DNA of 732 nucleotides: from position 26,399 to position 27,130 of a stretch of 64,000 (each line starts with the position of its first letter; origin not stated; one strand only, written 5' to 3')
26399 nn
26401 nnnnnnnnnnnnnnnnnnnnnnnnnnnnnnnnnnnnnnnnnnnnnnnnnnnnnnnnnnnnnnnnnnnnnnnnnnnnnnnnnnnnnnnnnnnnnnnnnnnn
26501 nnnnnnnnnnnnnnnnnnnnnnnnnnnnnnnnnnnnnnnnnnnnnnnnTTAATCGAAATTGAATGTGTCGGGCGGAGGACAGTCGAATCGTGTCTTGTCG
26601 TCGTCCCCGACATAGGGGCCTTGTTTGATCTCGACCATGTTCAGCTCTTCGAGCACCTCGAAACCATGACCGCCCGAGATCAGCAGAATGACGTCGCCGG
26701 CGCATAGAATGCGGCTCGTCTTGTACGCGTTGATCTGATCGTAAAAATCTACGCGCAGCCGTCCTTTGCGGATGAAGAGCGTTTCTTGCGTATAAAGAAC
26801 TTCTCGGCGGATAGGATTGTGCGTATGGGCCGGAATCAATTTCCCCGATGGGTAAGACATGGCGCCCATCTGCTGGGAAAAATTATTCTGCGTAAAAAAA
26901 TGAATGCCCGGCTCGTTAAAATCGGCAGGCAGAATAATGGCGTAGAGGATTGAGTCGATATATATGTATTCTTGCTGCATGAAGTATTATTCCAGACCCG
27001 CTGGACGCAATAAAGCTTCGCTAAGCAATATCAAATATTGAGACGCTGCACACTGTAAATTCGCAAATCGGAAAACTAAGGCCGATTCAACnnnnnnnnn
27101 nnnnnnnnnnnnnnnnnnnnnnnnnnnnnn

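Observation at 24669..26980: Tyl1a/FdtA - TylB/FdtB - TylM1-like triad predicts a dTDP-3-(dimethyl)amino-3,6-dideoxyhexose (mycaminose-type) pathway in a proteobacterial surface-glycan locus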

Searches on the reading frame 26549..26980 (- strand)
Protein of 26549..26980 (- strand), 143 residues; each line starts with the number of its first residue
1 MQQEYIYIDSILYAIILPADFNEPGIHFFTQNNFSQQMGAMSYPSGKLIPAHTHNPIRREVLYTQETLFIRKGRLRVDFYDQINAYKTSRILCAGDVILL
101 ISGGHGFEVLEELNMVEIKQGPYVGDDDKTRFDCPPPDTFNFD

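Call 3: search_protein_families(library=pfam, proteins=[window:26549-26980:-], max_evalue=0.01)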
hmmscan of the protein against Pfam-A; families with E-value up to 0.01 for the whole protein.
window:26549-26980:- (143 aa): 0 families

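Call 4: search_protein_families(library=ncbifam, proteins=[window:26549-26980:-], max_evalue=0.01)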
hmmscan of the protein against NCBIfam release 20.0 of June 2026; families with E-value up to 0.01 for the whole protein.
window:26549-26980:- (143 aa): 1 family
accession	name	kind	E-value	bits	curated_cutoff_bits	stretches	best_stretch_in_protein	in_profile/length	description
TIGR04366.1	cupin_WbuC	subfamily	2.3e-05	24.2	42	1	40-130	38-126/132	WbuC family cupin fold metalloprotein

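Call 6: search_solved_structures(query=window:26549-26980:-, max_evalue=10, show_alignments=2)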
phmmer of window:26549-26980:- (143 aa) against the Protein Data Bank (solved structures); distinct sequences matched with E-value up to 10: 0.

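Call 12: find_homologous_proteins(query=window:26549-26980:-, max_evalue=0.001)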
Query window:26549-26980:- (143 aa): 7403 proteins with E <= 0.001 among 7432 candidates; the best 120 are listed.
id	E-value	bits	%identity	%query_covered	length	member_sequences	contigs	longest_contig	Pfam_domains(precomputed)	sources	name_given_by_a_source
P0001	1.3e-86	306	94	100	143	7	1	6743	-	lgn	-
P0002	1.1e-82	293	89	100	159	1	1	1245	-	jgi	jgi:mannose-6-phosphate isomerase-like protein (cupin superfamily)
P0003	9.9e-67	241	74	100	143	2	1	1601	-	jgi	-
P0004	2.7e-60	220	71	99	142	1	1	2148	-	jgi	jgi:hypothetical protein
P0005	2.9e-60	220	71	99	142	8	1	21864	-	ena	-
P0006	2.4e-59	217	70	100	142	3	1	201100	-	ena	-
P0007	4.0e-59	216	68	99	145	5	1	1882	-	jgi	jgi:hypothetical protein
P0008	4.5e-59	216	70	99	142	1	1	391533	-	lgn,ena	-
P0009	4.5e-59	216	69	100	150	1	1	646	-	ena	-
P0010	6.4e-59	216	70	94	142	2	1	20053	-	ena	-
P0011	7.0e-59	216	69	98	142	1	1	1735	-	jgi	jgi:mannose-6-phosphate isomerase-like protein (cupin superfamily)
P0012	7.1e-59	216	69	98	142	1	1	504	-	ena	-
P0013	9.8e-59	215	71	98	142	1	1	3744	-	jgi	jgi:hypothetical protein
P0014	1.3e-58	215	70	99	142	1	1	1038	-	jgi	jgi:mannose-6-phosphate isomerase-like protein (cupin superfamily)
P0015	1.3e-58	215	69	98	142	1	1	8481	-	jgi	jgi:hypothetical protein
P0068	9.1e-57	209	68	98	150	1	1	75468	-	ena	-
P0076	1.3e-56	208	67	98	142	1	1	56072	-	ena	-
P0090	1.9e-56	208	67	99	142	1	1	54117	-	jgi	jgi:mannose-6-phosphate isomerase-like protein (cupin superfamily)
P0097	2.7e-56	207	68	95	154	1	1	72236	-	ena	-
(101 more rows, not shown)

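Call 13: find_encoding_contigs(protein=P0008, flank=10000, max_places=3)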
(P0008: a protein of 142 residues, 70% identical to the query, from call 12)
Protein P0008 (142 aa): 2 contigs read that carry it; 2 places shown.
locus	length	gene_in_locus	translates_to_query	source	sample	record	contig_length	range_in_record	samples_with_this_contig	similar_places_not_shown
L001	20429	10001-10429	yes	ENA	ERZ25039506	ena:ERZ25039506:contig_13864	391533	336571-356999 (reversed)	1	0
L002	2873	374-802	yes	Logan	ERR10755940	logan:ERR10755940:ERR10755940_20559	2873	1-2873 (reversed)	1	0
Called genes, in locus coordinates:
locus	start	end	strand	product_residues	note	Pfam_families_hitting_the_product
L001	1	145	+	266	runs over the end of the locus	PF00535:Glycos_transf_2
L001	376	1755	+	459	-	-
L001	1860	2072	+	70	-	-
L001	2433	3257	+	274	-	PF01061:ABC2_membrane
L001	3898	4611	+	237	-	PF14524:Wzt_C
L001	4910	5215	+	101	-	PF13701:DDE_Tnp_1_4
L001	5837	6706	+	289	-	PF00535:Glycos_transf_2, PF10111:Glyco_tranf_2_2, PF13641:Glyco_tranf_2_3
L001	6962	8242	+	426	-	PF00005:ABC_tran, PF13304:AAA_21 (faint), PF14524:Wzt_C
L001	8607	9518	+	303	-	PF13439:Glyco_transf_4 (weak), PF13579:Glyco_trans_4_4 (weak)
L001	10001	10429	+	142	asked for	-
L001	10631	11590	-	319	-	PF01370:Epimerase, PF16363:GDP_Man_Dehyd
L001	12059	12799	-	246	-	-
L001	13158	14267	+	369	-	PF01041:DegT_DnrJ_EryC1, PF00155:Aminotran_1_2 (weak), PF01212:Beta_elim_lyase (weak)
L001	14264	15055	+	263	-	PF13649:Methyltransf_25, PF13847:Methyltransf_31 (faint), PF08241:Methyltransf_11, PF08242:Methyltransf_12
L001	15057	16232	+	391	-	-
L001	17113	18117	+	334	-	PF00535:Glycos_transf_2, PF10111:Glyco_tranf_2_2 (weak), PF13641:Glyco_tranf_2_3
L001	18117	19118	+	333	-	PF03016:Exostosin_GT47, PF24785:RXYLT1_C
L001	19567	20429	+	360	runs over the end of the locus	PF00534:Glycos_transf_1, PF13692:Glyco_trans_1_4, PF20706:GT4-conflict (weak)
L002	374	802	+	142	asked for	-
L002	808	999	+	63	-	PF01041:DegT_DnrJ_EryC1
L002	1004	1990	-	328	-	PF01370:Epimerase, PF16363:GDP_Man_Dehyd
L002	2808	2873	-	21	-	?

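Call 14: find_encoding_contigs(protein=P0006, flank=10000, max_places=3)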
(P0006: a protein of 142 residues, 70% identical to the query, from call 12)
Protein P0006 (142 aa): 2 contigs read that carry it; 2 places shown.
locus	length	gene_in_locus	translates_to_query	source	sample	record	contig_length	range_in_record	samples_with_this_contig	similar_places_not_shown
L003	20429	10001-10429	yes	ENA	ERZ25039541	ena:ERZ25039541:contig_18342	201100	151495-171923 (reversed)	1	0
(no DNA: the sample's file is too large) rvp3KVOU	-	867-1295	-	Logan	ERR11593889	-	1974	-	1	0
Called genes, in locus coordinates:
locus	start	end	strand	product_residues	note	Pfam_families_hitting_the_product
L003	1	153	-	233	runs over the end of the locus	-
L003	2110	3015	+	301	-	PF02543:Carbam_trans_N, PF16861:Carbam_trans_C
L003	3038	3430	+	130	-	PF16861:Carbam_trans_C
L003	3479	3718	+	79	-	-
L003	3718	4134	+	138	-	-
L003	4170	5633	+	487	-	PF00005:ABC_tran, PF14524:Wzt_C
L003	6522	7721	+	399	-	PF13579:Glyco_trans_4_4, PF13439:Glyco_transf_4, PF00534:Glycos_transf_1, PF13692:Glyco_trans_1_4, PF13524:Glyco_trans_1_2 (faint)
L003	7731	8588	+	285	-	PF00535:Glycos_transf_2, PF10111:Glyco_tranf_2_2, PF13641:Glyco_tranf_2_3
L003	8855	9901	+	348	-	PF01073:3Beta_HSD, PF01370:Epimerase, PF02719:Polysacc_synt_2 (weak), PF04321:RmlD_sub_bind, PF16363:GDP_Man_Dehyd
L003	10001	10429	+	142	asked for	-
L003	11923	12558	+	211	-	PF01041:DegT_DnrJ_EryC1, PF00155:Aminotran_1_2 (weak)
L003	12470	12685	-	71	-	-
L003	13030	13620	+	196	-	PF13489:Methyltransf_23, PF13847:Methyltransf_31, PF08241:Methyltransf_11, PF08242:Methyltransf_12, PF13649:Methyltransf_25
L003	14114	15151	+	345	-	-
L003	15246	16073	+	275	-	PF01596:Methyltransf_3, PF13578:Methyltransf_24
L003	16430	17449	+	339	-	PF00535:Glycos_transf_2, PF10111:Glyco_tranf_2_2, PF13641:Glyco_tranf_2_3 (weak)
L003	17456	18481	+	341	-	PF03016:Exostosin_GT47, PF24785:RXYLT1_C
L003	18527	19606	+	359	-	PF05598:DUF772, PF01609:DDE_Tnp_1, PF13612:DDE_Tnp_1_3 (weak)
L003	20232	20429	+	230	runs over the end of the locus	-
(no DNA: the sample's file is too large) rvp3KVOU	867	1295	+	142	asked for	-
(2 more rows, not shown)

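Call 16: search_solved_structures(query=A1, max_evalue=10, show_alignments=3)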
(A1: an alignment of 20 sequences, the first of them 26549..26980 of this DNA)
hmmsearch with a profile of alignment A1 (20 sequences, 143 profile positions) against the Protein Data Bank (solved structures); distinct sequences matched with E-value up to 10: 0.

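Call 22: predict_structure(alignment_id=A1)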
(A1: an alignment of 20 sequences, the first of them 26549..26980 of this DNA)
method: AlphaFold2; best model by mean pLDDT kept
length: 143 residues; sequences in the alignment: 20
mean_pLDDT: 75.6   pTM: 0.74
mean pLDDT of the five models: 75.6, 74.4, 57.8, 44.8, 34.8
residues with pLDDT >= 90: 36; 70-90: 53; 50-70: 43; < 50: 11
segments of 3 or more residues with pLDDT < 50: 55-62
pLDDT, mean of each block of 10 residues (from residue 1): 84 83 54 73 90 53 71 92 85 90 87 88 55 61 54
secondary structure, 60 per line:
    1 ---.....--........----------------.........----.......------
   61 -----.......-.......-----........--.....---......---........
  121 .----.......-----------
elements in order: E4-8 E11-18 E35-43 E48-54 E66-72 E74-80 E86-93 E96-100 E104-109 E113-121 E129-132

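Call 24: find_related_loci(query=A1, collection=genome_contigs, flank=10000)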
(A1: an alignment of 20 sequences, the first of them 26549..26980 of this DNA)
Query A1 (143 aa) in genome_contigs; peptide patterns used: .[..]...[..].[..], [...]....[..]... (x = any residue, [..] = any of these).
111 stretches matched a pattern; 8 encode a relative of the query (tblastn E <= 1e-3); 8 distinct loci.
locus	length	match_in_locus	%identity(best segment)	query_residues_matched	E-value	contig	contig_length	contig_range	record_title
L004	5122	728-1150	67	3-143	6e-65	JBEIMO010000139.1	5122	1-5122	MAG: Verrucomicrobiia bacterium isolate Sample-105-S5-bin-12 Sample_105_S5-bin_12-k141_407462, whole genome shotgun sequ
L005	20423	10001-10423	65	3-143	2e-61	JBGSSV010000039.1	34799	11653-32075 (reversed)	MAG: Chthoniobacterales bacterium isolate JTS-AC390 k141_3791692, whole genome shotgun sequence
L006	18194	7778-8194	66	3-141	2e-60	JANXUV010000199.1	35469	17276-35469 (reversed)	MAG: Betaproteobacteria bacterium isolate 340R_metabat_179 340R_k141_847613, whole genome shotgun sequence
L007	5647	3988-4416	62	1-143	3e-60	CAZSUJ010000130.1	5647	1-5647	MAG TPA_asm: uncultured Chthoniobacter sp. isolate SRP242652_co2_114 genome assembly, contig: NODE_14763_length_5647_cov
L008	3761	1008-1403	65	12-143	9e-58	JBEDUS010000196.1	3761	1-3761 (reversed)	MAG: Candidatus Udaeobacter sp. isolate Bin.004.forest_FP4 k127_5000156, whole genome shotgun sequence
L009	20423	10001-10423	60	4-143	5e-53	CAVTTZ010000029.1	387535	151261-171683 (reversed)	MAG: uncultured Alphaproteobacteria bacterium isolate MFD09671.bin.2.128 genome assembly, contig: contig_62671, whole ge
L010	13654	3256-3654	56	4-136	4e-50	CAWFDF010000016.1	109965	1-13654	MAG: uncultured delta proteobacterium isolate MFD04716.bin.1.98 genome assembly, contig: contig_64692, whole genome shot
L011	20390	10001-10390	56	3-133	4e-48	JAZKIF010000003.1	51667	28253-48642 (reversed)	MAG: Pseudomonadota bacterium isolate ADI_DC_SW_02_SPN_11032020-bin011 DCSW02SPN_B011_0_000000000003, whole genome shotg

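Call 28: search_protein_families(library=ncbifam, proteins=[L001:10631-11590:-, L002:1004-1990:-, L003:8855-9901:+, L005:16396-17319:+, L001:15057-16232:+, L006:10019-11302:+, L009:6322-7536:-, L011:12278-13459:+, L001:12059-12799:-, L011:14438-15334:+], max_evalue=0.001)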
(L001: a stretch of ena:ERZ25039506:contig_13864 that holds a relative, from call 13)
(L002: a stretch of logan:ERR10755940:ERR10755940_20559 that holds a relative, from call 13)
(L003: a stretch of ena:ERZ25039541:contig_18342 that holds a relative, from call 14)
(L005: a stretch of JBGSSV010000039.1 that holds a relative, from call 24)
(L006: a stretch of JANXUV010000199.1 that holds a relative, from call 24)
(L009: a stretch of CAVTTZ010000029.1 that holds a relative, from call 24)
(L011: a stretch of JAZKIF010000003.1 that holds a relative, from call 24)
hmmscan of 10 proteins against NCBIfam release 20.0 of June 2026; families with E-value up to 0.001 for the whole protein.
L001:10631-11590:- (319 aa): 9 families
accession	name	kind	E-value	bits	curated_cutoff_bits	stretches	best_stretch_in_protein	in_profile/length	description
TIGR01472.1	gmd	equivalog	7.5e-92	308.1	415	1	1-309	4-336/342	GDP-mannose 4,6-dehydratase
TIGR01181.1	dTDP_gluc_dehyt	equivalog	2.5e-19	69.5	365.1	1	22-305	26-305/321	dTDP-glucose 4,6-dehydratase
TIGR04180.1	EDH_00030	hypoth_equivalog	1.1e-18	67.4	475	1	1-258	2-256/297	NAD-dependent 4,6-dehydratase LegB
TIGR01179.1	galE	equivalog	6.7e-15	54.7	262.3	1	2-160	4-160/332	UDP-glucose 4-epimerase GalE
TIGR02622.1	CDP_4_6_dhtase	equivalog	6.6e-14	51.8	278.45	1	1-161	8-170/352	CDP-glucose 4,6-dehydratase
NF007956.0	PRK10675.1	subfamily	1.2e-08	34.5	394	1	57-151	58-155/338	UDP-glucose 4-epimerase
NF007582.0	PRK10217.1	equivalog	5.6e-08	32.2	698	1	56-231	61-242/355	dTDP-glucose 4,6-dehydratase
NF043036.1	ErythonDh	equivalog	6e-07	29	325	1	2-164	5-167/321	D-erythronate dehydrogenase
NF007490.0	PRK10084.1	subfamily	3.5e-05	22.9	649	1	56-231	60-249/361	dTDP-glucose 4,6-dehydratase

L002:1004-1990:- (328 aa): 12 families
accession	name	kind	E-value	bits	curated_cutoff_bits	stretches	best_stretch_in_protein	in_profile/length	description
TIGR01472.1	gmd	equivalog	3.5e-93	312.5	415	1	7-318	1-336/342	GDP-mannose 4,6-dehydratase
TIGR01181.1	dTDP_gluc_dehyt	equivalog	9.8e-20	70.9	365.1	1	10-314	3-305/321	dTDP-glucose 4,6-dehydratase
TIGR04180.1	EDH_00030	hypoth_equivalog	5.3e-19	68.4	475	1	10-267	2-256/297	NAD-dependent 4,6-dehydratase LegB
TIGR01179.1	galE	equivalog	1.9e-15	56.5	262.3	1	10-169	3-160/332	UDP-glucose 4-epimerase GalE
TIGR02622.1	CDP_4_6_dhtase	equivalog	2e-15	56.8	278.45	1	6-170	4-170/352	CDP-glucose 4,6-dehydratase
NF007956.0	PRK10675.1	subfamily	4.3e-09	36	394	1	9-160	3-155/338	UDP-glucose 4-epimerase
NF007582.0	PRK10217.1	equivalog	3.2e-08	33.1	698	1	39-240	35-242/355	dTDP-glucose 4,6-dehydratase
NF043036.1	ErythonDh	equivalog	2.9e-07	30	325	1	9-173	3-167/321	D-erythronate dehydrogenase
NF007490.0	PRK10084.1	subfamily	3.1e-05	23.1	649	1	42-240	37-249/361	dTDP-glucose 4,6-dehydratase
NF042423.1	oxyalk_red_Shew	equivalog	4.6e-05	22.6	580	1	5-167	7-158/331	2-alkyl-3-oxoalkanoate reductase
NF011728.1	PRK15181.1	equivalog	7.2e-05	21.9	760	1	6-164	15-175/348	Vi polysaccharide biosynthesis UDP-N-acetylglucosaminuronic acid C-4 epimerase TviC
NF004823.0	PRK06179.1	subfamily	0.00057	19.4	310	1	4-50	3-50/271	oxidoreductase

L003:8855-9901:+ (348 aa): 20 families
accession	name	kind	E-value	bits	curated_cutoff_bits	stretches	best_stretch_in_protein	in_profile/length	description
TIGR01179.1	galE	equivalog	3.4e-120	400.8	262.3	1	16-337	1-330/332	UDP-glucose 4-epimerase GalE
NF007956.0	PRK10675.1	subfamily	1.1e-69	235.2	394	1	16-336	2-333/338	UDP-glucose 4-epimerase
TIGR02197.1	heptose_epim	equivalog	1.2e-28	100.2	274.6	1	17-284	1-262/316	ADP-glyceromanno-heptose 6-epimerase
TIGR01181.1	dTDP_gluc_dehyt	equivalog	1.3e-22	80.3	365.1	1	16-336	1-315/321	dTDP-glucose 4,6-dehydratase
TIGR04180.1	EDH_00030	hypoth_equivalog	3.3e-18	65.8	475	1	17-317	1-295/297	NAD-dependent 4,6-dehydratase LegB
NF008360.0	PRK11150.1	equivalog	5.6e-16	58.6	452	1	17-278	2-250/310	ADP-glyceromanno-heptose 6-epimerase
TIGR03466.1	HpnA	hypoth_equivalog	1.8e-12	46.8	367.65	1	17-251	3-219/327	hopanoid-associated sugar epimerase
NF007490.0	PRK10084.1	subfamily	6.5e-12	45.1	649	2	16-115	2-109/361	dTDP-glucose 4,6-dehydratase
NF042423.1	oxyalk_red_Shew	equivalog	9.1e-12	44.7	580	1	15-260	9-232/331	2-alkyl-3-oxoalkanoate reductase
NF042422.1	oxyalk_red_OleD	equivalog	2.4e-11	43.6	580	1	16-277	2-245/329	2-alkyl-3-oxoalkanoate reductase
NF007582.0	PRK10217.1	equivalog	2.4e-11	43.3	698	1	16-293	3-276/355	dTDP-glucose 4,6-dehydratase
NF043036.1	ErythonDh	equivalog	4.5e-11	42.5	325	1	16-167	2-162/321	D-erythronate dehydrogenase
TIGR02622.1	CDP_4_6_dhtase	equivalog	6.4e-11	42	278.45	1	14-344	4-342/352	CDP-glucose 4,6-dehydratase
TIGR01214.1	rmlD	equivalog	6.6e-09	35.3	224.05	1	17-178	2-148/285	dTDP-4-dehydrorhamnose reductase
NF011728.1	PRK15181.1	equivalog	1.3e-07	31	760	1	17-189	18-200/348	Vi polysaccharide biosynthesis UDP-N-acetylglucosaminuronic acid C-4 epimerase TviC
TIGR01472.1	gmd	equivalog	0.00023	20.5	415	0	62-183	60-184/342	GDP-mannose 4,6-dehydratase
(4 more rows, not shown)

L005:16396-17319:+ (307 aa): 20 families
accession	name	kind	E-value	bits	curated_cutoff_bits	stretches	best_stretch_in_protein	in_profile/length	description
TIGR03466.1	HpnA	hypoth_equivalog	2.7e-18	65.9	367.65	1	1-260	1-260/327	hopanoid-associated sugar epimerase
NF042422.1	oxyalk_red_OleD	equivalog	5.4e-17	62.2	580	1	1-249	1-253/329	2-alkyl-3-oxoalkanoate reductase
TIGR01179.1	galE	equivalog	7.8e-16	57.8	262.3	1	2-149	1-156/332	UDP-glucose 4-epimerase GalE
TIGR01214.1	rmlD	equivalog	9.9e-14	51.1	224.05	1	2-242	1-222/285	dTDP-4-dehydrorhamnose reductase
TIGR01746.1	Thioester-redct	subfamily_domain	2e-13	50.3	213.35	1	52-249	80-283/371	thioester reductase domain-containing protein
NF058621.1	DiazavRedAvaA7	equivalog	2.6e-13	50.3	400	1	1-219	1-223/304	3-diazoavenalumate denitrifying reductase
TIGR04180.1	EDH_00030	hypoth_equivalog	1.8e-12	47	475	1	58-251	68-261/297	NAD-dependent 4,6-dehydratase LegB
TIGR01777.1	yfcH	hypoth_equivalog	3.9e-12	46.3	207.35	1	3-245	1-240/292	TIGR01777 family oxidoreductase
NF042423.1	oxyalk_red_Shew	equivalog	9e-12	44.7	580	1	2-240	10-251/331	2-alkyl-3-oxoalkanoate reductase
TIGR02197.1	heptose_epim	equivalog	3.6e-08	32.9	274.6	1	3-170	1-172/316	ADP-glyceromanno-heptose 6-epimerase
NF043036.1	ErythonDh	equivalog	1.7e-07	30.8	325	1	61-146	75-157/321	D-erythronate dehydrogenase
NF007956.0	PRK10675.1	subfamily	2.1e-07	30.4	394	0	61-161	74-171/338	UDP-glucose 4-epimerase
NF004520.0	PRK05865.1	equivalog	2.4e-07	29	1509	1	1-183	1-143/854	sugar epimerase family protein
TIGR01181.1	dTDP_gluc_dehyt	equivalog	4e-07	29.4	365.1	1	61-253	74-268/321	dTDP-glucose 4,6-dehydratase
NF050030.1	thlkprotThyD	equivalog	1.3e-06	27.8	400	1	1-225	1-229/305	thylakoid membrane protein ThyD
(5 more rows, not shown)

L001:15057-16232:+ (391 aa): 0 families

L006:10019-11302:+ (427 aa): 8 families
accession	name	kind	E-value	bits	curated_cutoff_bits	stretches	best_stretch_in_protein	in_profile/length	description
NF041876.1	EPS_EpsE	equivalog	7.1e-15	55.1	400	1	251-400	221-376/389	exopolysaccharide biosynthesis GT4 family glycosyltransferase EpsE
TIGR03449.1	mycothiol_MshA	equivalog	2.3e-12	46.5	462.5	1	189-416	166-400/406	D-inositol-3-phosphate glycosyltransferase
TIGR04047.1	MSMEG_0565_glyc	hypoth_equivalog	4.8e-11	42.4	259.85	1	255-412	204-367/373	MSMEG_0565 family glycosyltransferase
NF038229.1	Glyco4_Geo_Pelo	equivalog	3e-09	36.3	400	1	181-398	103-314/338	GPMC system family 4 glycosyltransferase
TIGR04063.1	stp3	hypoth_equivalog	5.5e-09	35.4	442.05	1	206-397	175-372/397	TIGR04063 family PEP-CTERM/XrtA system glycosyltransferase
TIGR02149.1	glgA_Coryne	subfamily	1.7e-05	24.2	302.4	1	201-411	158-382/391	glycogen synthase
TIGR03088.1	stp2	hypoth_equivalog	0.00012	21.3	409.05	1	276-399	231-352/374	TIGR03088 family PEP-CTERM/XrtA system glycosyltransferase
NF041010.1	glycosy_Agl16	equivalog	0.00024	20.1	575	1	212-412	157-344/352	glycosylation protein Agl16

L009:6322-7536:- (404 aa): 7 families
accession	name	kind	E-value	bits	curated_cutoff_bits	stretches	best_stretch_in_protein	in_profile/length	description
NF041876.1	EPS_EpsE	equivalog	1.4e-10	41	400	1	231-375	225-375/389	exopolysaccharide biosynthesis GT4 family glycosyltransferase EpsE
TIGR03449.1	mycothiol_MshA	equivalog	1.5e-10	40.5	462.5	1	161-393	162-400/406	D-inositol-3-phosphate glycosyltransferase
TIGR04047.1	MSMEG_0565_glyc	hypoth_equivalog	7.5e-07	28.6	259.85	1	266-391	243-369/373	MSMEG_0565 family glycosyltransferase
TIGR04063.1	stp3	hypoth_equivalog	1.2e-06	27.7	442.05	1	225-383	218-382/397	TIGR04063 family PEP-CTERM/XrtA system glycosyltransferase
TIGR02149.1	glgA_Coryne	subfamily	3.8e-06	26.3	302.4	1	211-388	193-382/391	glycogen synthase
NF041010.1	glycosy_Agl16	equivalog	0.00025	20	575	1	217-384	176-339/352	glycosylation protein Agl16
NF038229.1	Glyco4_Geo_Pelo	equivalog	0.00066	18.8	400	1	213-379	154-319/338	GPMC system family 4 glycosyltransferase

L011:12278-13459:+ (393 aa): 0 families

L001:12059-12799:- (246 aa): 0 families

L011:14438-15334:+ (298 aa): 27 families (the best 25 are shown)
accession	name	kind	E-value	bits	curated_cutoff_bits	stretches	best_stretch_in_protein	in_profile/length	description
TIGR02623.1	G1P_cyt_trans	equivalog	1.4e-132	440.8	300.25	1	43-298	1-255/255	glucose-1-phosphate cytidylyltransferase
NF049965.1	GlMnHpPGnyltfHddC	equivalog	5.5e-26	91.6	300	2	43-125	1-82/221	D-glycero-D-manno-heptose 1-phosphate guanosyltransferase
TIGR03992.1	Arch_glmU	subfamily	2.7e-24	85.8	292.1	1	43-248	1-182/393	bifunctional sugar-1-phosphate nucleotidylyltransferase/acetyltransferase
NF052502.1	man1P_GTase_Rv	exception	1.7e-21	76.5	440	2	144-279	81-221/352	mannose-1-phosphate guanylyltransferase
NF041313.1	UDPGP_AglF_Halo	equivalog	7.8e-19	68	400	2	43-111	1-69/234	UTP--glucose-1-phosphate uridylyltransferase AglF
NF041173.1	Sug_nt_acttase_Thmprot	equivalog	2.3e-16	59.7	600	1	43-251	1-185/405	bifunctional sugar-1-phosphate nucleotidylyltransferase/acetyltransferase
NF045761.1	NAMPUrTaseMurU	equivalog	1.7e-14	54.3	250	1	43-108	1-66/226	N-acetylmuramate alpha-1-phosphate uridylyltransferase MurU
TIGR01208.1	rmlA_long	equivalog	3.6e-13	49.1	320.25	1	44-251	1-191/353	glucose-1-phosphate thymidylyltransferase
NF041135.1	IPPtranDIPPsyn_Thcocales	equivalog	1.3e-12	47.4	580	1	43-99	1-53/419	bifunctional L-myo-inositol-1-phosphate cytidylyltransferase/CDP-L-myo-inositol myo-inositolphosphotransferase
TIGR01099.1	galU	equivalog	2.1e-09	37.3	326.8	1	43-244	2-216/261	UTP--glucose-1-phosphate uridylyltransferase GalU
TIGR02091.1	glgC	equivalog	3.6e-08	32.9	424.9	1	45-221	3-177/364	glucose-1-phosphate adenylyltransferase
TIGR01173.1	glmU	equivalog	4.1e-08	32.5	366.85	1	43-216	1-149/452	bifunctional UDP-N-acetylglucosamine diphosphorylase/glucosamine-1-phosphate N-acetyltransferase GlmU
NF001947.0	PRK00725.1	subfamily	1.5e-07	30.6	470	1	45-222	19-195/426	glucose-1-phosphate adenylyltransferase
NF045697.1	MurNAcPUrMurU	equivalog_domain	8e-06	25.4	370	1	46-97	1-52/229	N-acetylmuramate alpha-1-phosphate uridylyltransferase MurU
NF003670.0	PRK05293.1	equivalog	1.5e-05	24.1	470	0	43-106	5-69/382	glucose-1-phosphate adenylyltransferase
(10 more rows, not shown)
